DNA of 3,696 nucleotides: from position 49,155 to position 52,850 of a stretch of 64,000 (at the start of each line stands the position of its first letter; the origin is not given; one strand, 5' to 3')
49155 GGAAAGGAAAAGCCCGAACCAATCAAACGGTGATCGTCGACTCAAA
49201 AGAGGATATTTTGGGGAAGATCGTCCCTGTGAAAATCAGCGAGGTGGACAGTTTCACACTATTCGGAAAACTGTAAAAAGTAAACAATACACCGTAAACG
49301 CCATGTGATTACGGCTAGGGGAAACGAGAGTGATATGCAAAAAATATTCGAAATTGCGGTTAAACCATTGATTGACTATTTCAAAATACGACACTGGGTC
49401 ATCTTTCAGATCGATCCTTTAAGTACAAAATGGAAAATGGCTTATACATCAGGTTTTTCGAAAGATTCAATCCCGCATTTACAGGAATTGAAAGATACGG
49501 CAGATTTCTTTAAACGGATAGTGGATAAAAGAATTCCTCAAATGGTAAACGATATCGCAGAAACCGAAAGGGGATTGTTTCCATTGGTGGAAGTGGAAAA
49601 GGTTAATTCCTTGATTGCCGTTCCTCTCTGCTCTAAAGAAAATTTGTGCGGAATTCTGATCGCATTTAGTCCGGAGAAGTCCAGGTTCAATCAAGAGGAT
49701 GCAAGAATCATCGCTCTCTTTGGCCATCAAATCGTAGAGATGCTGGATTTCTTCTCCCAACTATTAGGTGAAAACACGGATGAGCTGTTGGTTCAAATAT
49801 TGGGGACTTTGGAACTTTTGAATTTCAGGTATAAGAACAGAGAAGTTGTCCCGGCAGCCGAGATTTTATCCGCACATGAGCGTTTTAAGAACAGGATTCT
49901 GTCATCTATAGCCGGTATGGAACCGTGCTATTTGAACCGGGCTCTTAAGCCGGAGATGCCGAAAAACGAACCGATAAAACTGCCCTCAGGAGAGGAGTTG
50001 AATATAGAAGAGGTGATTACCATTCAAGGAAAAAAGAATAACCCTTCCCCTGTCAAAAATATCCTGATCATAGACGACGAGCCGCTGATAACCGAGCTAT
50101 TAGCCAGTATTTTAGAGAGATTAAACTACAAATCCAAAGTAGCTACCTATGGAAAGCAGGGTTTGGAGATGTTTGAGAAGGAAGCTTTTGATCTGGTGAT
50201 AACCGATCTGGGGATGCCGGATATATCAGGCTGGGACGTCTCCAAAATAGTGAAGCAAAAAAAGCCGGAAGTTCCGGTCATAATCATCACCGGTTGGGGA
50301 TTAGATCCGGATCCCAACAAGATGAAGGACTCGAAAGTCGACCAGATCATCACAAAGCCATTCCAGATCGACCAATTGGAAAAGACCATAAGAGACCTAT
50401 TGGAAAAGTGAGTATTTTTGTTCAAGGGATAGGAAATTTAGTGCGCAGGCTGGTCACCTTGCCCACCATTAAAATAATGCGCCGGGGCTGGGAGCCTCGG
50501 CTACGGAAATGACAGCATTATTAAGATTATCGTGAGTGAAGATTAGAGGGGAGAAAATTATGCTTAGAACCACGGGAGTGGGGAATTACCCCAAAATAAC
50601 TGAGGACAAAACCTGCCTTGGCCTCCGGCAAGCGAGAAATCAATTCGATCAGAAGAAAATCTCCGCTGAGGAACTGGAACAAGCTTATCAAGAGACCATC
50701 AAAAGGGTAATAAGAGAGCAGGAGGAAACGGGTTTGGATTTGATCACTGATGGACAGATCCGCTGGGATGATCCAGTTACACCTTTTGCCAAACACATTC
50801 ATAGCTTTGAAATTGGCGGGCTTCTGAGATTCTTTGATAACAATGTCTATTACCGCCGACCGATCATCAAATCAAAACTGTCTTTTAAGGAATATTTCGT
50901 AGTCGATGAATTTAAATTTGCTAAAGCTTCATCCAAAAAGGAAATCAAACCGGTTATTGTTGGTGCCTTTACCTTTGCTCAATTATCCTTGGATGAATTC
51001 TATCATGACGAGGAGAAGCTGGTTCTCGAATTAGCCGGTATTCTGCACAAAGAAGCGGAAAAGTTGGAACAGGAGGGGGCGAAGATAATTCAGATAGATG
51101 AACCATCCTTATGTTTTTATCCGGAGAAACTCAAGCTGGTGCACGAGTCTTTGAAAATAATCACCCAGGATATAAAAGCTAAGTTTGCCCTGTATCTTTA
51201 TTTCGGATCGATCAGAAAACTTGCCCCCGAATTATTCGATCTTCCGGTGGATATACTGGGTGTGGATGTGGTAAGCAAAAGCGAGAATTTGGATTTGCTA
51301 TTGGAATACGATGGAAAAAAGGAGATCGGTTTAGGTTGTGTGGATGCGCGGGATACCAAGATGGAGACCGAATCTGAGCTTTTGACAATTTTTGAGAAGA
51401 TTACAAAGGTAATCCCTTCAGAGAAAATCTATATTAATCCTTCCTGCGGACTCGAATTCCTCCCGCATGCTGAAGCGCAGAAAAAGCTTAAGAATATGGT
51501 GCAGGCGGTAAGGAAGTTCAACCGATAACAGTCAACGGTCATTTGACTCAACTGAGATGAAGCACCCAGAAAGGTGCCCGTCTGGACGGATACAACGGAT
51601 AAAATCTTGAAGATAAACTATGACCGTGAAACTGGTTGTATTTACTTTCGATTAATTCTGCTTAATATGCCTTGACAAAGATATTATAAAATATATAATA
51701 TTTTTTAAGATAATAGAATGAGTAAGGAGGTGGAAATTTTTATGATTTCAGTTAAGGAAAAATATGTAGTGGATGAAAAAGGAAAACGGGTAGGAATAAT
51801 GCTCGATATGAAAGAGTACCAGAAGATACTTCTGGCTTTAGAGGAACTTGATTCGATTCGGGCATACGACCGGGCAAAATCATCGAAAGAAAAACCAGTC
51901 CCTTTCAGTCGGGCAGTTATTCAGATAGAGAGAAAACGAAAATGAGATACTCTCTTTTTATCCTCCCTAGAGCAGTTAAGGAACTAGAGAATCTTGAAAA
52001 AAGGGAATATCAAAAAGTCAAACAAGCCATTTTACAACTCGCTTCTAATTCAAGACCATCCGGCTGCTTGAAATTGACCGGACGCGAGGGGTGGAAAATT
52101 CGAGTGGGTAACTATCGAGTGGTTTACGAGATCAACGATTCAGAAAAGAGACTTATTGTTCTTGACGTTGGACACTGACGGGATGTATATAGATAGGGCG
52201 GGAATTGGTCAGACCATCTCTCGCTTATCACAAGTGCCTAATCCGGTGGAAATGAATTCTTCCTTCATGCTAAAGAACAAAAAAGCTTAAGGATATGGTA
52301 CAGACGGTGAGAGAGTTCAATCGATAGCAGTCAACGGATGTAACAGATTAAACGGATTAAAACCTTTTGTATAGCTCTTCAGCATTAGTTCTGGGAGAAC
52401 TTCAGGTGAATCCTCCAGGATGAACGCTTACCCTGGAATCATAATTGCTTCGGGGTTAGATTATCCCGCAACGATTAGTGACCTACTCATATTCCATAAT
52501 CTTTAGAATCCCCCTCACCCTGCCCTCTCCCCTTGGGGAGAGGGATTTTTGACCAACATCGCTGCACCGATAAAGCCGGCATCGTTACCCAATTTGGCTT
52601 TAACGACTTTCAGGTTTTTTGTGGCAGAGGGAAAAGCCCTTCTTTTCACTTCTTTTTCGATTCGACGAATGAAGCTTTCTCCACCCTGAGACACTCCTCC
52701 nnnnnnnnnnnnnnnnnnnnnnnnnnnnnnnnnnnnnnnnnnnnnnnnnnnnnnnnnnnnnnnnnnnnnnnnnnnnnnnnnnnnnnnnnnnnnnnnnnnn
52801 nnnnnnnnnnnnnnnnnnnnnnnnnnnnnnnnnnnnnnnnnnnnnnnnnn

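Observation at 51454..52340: RelE/ParE toxin-antitoxin cassette inserted behind the MetE-like gene, marked by an 85-nt diverged duplication of that gene's 3' end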

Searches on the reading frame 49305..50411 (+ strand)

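Call 5: search_protein_families(library=pfam, proteins=[window:49305-50411:+], max_evalue=0.01)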
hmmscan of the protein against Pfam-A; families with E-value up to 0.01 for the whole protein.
window:49305-50411:+ (368 aa): 5 families
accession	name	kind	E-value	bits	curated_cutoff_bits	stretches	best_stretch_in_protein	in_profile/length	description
PF00072.30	Response_reg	-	1.2e-26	93.5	30.2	1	253-362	1-110/111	Response regulator receiver domain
PF13185.12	GAF_2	-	2.7e-08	34.5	28.6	1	48-147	36-135/136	GAF domain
PF01590.32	GAF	-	1.1e-05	26.5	22.4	1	10-143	1-129/133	GAF domain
PF13492.12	GAF_3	-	6.1e-05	23.9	27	1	100-147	80-127/129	GAF domain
PF23198.2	PDE8A_N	-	0.0034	17.7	29.6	1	245-322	5-83/147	PDE8A-like, N-terminal domain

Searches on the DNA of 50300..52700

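Call 53: search_rna_families(source=window, start=50300, end=52700, threshold=evalue, max_evalue=1)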
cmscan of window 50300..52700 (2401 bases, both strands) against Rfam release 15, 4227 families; matches with E-value up to 1: 2.
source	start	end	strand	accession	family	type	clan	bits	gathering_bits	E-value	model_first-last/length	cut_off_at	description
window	51812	51889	-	RF02171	RFPL3-AS1_1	Gene; lncRNA;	-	16.5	70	0.54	1-88/88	no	RFPL3 antisense RNA 1 conserved region 1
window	52511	52546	-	RF01762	whalefall-1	Gene; sRNA;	-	16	37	0.99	1-56/56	no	Whalefall-1 RNA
